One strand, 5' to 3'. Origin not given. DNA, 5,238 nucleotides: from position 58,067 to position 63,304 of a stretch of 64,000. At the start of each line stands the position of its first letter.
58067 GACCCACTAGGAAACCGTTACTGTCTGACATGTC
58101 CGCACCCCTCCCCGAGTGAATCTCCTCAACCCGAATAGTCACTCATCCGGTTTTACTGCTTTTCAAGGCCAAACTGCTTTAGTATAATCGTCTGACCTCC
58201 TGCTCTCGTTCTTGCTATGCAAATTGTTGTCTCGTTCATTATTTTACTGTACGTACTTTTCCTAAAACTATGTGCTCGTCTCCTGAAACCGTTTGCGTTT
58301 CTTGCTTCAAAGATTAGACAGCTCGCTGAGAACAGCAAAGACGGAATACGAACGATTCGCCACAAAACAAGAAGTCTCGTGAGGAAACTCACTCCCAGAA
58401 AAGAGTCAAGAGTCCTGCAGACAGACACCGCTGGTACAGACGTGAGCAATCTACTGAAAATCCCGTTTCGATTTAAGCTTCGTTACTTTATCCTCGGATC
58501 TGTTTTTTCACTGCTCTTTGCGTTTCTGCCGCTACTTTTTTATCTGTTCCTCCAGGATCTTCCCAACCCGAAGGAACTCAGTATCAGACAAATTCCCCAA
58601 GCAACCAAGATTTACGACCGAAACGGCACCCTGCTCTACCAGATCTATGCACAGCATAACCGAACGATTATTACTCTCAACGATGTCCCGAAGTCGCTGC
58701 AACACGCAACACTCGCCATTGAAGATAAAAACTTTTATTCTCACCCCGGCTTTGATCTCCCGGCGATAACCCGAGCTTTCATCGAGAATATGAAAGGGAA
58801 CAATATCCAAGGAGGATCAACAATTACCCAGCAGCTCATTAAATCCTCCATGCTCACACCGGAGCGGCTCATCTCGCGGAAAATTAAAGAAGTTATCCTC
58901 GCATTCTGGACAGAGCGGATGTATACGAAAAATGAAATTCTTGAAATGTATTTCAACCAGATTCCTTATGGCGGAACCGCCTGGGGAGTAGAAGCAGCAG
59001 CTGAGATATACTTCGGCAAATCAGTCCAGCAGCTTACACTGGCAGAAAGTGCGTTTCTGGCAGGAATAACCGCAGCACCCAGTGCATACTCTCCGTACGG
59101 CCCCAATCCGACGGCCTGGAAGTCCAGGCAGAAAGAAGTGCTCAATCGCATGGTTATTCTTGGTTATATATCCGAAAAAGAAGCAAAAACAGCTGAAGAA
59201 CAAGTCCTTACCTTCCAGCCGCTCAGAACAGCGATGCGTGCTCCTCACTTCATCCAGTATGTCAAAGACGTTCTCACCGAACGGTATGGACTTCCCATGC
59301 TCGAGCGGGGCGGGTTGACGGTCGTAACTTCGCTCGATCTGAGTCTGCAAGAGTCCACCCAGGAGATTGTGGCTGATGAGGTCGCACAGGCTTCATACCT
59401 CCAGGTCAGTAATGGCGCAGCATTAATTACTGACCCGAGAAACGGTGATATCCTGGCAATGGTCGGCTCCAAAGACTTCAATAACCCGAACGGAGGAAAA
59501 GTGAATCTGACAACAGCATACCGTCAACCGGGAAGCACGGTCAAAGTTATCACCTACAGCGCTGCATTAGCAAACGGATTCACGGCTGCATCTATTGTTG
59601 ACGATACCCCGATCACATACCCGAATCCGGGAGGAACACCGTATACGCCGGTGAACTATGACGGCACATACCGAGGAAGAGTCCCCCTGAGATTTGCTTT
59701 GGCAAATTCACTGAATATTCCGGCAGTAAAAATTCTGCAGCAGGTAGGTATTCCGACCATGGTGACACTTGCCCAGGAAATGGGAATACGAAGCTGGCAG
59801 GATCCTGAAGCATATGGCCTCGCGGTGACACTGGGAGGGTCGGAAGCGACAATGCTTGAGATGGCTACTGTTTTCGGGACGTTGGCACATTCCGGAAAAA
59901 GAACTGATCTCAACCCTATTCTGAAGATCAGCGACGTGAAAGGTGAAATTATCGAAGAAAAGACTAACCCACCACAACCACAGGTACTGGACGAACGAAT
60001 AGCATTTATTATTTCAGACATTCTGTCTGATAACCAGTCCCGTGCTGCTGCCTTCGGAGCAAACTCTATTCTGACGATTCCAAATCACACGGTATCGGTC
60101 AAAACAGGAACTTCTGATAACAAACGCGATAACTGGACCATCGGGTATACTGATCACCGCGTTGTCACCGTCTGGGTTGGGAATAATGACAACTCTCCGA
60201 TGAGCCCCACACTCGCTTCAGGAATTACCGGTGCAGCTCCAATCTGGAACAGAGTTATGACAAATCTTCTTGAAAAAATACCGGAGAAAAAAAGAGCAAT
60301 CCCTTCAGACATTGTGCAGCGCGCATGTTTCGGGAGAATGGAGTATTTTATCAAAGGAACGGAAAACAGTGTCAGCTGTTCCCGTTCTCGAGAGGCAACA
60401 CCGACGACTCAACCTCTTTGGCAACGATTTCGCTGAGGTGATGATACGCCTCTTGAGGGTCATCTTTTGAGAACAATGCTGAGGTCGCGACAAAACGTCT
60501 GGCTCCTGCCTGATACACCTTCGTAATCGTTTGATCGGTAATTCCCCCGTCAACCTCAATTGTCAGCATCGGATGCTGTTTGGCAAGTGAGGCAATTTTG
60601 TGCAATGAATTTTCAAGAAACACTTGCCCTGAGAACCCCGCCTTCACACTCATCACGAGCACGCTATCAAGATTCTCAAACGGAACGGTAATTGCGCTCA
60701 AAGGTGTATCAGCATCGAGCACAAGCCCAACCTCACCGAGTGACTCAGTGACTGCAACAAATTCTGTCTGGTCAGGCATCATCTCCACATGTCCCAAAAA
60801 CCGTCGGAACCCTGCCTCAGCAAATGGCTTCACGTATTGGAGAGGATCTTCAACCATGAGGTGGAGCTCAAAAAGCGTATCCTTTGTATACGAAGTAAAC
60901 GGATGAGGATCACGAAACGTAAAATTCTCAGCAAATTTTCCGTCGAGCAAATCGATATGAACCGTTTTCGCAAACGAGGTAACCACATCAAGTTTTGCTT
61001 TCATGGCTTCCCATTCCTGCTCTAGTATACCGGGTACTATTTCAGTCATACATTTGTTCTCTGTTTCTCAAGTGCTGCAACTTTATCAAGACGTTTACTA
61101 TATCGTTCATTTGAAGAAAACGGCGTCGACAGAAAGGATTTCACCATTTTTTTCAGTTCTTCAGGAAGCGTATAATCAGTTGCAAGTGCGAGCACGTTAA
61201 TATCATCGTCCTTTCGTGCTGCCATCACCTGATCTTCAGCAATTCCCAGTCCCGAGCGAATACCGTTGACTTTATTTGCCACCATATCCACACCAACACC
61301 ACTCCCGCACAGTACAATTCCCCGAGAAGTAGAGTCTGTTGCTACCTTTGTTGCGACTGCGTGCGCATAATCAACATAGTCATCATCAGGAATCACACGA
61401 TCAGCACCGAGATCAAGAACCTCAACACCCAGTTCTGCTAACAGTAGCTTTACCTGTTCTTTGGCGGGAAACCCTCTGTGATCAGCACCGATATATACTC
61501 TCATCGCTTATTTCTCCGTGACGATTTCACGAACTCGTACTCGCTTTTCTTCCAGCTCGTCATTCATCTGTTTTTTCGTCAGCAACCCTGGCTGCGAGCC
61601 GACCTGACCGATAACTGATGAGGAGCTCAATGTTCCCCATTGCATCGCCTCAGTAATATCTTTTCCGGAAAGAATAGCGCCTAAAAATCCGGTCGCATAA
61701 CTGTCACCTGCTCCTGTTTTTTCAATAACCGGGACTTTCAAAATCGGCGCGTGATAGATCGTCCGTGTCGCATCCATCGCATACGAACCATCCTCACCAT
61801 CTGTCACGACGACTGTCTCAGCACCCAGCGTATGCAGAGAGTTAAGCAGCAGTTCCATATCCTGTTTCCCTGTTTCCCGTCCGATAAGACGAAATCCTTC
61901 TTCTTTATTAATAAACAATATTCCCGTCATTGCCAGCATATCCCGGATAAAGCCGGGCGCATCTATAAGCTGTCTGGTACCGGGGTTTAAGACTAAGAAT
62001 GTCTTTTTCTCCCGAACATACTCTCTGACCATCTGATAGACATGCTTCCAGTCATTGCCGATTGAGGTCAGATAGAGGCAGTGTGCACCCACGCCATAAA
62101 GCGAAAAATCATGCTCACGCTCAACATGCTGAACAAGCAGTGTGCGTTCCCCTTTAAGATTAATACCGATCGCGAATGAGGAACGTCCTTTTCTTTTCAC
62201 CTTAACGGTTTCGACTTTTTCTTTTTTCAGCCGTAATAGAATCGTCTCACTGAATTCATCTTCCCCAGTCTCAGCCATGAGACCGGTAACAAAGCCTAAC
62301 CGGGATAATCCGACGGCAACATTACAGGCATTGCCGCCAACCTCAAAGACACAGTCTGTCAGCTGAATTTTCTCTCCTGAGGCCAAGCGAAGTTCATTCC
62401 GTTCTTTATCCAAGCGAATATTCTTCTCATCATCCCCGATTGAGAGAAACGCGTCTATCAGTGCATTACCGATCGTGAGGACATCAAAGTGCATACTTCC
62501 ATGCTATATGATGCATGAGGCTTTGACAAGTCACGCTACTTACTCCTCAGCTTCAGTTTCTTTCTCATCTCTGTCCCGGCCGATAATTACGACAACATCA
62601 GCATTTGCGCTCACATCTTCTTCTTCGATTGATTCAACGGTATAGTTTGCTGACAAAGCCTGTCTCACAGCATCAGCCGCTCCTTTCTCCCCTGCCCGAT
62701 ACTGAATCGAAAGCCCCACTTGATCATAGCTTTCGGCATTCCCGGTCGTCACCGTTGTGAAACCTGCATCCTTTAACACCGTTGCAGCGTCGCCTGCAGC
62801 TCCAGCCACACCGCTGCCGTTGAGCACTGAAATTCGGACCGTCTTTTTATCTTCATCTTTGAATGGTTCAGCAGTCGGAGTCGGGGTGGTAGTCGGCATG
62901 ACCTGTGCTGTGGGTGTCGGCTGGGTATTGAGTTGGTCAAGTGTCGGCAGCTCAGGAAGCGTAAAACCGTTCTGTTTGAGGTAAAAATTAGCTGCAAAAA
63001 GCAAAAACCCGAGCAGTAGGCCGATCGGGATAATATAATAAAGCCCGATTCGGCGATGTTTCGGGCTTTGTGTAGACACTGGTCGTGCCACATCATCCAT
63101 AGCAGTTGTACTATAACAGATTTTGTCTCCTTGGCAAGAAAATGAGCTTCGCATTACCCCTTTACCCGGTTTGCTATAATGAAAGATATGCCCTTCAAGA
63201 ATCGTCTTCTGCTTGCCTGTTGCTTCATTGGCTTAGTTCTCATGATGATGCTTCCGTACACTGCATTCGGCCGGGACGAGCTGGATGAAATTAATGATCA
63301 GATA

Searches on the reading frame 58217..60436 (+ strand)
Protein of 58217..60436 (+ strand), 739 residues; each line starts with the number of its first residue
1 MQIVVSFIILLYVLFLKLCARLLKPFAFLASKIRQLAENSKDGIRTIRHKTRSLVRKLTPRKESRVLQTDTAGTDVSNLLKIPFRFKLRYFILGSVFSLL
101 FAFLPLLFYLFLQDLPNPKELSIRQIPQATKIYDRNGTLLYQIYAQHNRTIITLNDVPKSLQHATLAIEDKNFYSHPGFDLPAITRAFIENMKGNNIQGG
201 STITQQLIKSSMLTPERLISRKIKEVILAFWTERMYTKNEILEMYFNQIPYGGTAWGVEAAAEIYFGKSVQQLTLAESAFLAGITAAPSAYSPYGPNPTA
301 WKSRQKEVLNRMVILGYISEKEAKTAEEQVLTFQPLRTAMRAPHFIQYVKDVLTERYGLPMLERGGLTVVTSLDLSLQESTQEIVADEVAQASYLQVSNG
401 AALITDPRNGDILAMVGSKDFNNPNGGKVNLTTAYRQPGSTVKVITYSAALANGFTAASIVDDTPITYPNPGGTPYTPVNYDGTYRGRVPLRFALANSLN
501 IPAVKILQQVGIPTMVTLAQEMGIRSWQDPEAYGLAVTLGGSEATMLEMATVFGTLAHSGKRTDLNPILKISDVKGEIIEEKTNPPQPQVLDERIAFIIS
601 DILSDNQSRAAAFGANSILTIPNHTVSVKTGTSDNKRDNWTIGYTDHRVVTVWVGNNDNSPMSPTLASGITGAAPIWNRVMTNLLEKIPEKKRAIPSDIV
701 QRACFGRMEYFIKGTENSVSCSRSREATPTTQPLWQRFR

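Call 23: search_protein_families(library=pfam, proteins=[window:58217-60436:+], max_evalue=0.0001)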
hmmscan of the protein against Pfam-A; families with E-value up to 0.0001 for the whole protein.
window:58217-60436:+ (739 aa): 2 families
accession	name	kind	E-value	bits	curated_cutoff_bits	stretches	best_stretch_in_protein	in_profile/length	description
PF00912.28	Transgly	-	1.4e-62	210.7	27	1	137-312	2-177/178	Transglycosylase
PF00905.27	Transpeptidase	-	5.7e-28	98.4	22.1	1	400-681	1-298/299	Penicillin binding protein transpeptidase domain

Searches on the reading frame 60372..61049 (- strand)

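Call 66: search_protein_families(library=pfam, proteins=[window:60372-61049:-], max_evalue=0.001)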
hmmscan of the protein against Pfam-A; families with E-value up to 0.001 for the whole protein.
window:60372-61049:- (225 aa): 1 family
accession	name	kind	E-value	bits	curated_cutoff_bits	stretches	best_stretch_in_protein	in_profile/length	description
PF00834.25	Ribul_P_3_epim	-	8.6e-38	130.2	21.1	1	4-193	2-198/198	Ribulose-phosphate 3 epimerase family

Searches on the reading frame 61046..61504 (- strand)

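Call 66: search_protein_families(library=pfam, proteins=[window:61046-61504:-], max_evalue=0.001)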
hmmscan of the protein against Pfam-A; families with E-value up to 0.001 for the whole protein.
window:61046-61504:- (152 aa): 1 family
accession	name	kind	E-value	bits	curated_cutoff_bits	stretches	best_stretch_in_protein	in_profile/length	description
PF02502.23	LacAB_rpiB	-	4.6e-38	130.7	24.7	1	3-142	1-138/138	Ribose/Galactose Isomerase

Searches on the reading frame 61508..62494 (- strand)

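Call 23: search_protein_families(library=pfam, proteins=[window:61508-62494:-], max_evalue=0.0001)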
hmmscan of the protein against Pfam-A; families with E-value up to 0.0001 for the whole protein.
window:61508-62494:- (328 aa): 1 family
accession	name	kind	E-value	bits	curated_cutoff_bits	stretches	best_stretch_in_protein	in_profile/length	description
PF00294.29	PfkB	-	3.1e-38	132.3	25.8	1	23-304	9-299/302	pfkB family carbohydrate kinase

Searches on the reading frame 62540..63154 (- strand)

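Call 66: search_protein_families(library=pfam, proteins=[window:62540-63154:-], max_evalue=0.001)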
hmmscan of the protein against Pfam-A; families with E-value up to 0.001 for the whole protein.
window:62540-63154:- (204 aa): 1 family
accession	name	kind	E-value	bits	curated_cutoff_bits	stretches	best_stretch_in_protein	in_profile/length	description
PF13399.11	LytR_C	-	9.3e-15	55.8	22.2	1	105-194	1-85/86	LytR cell envelope-related transcriptional attenuator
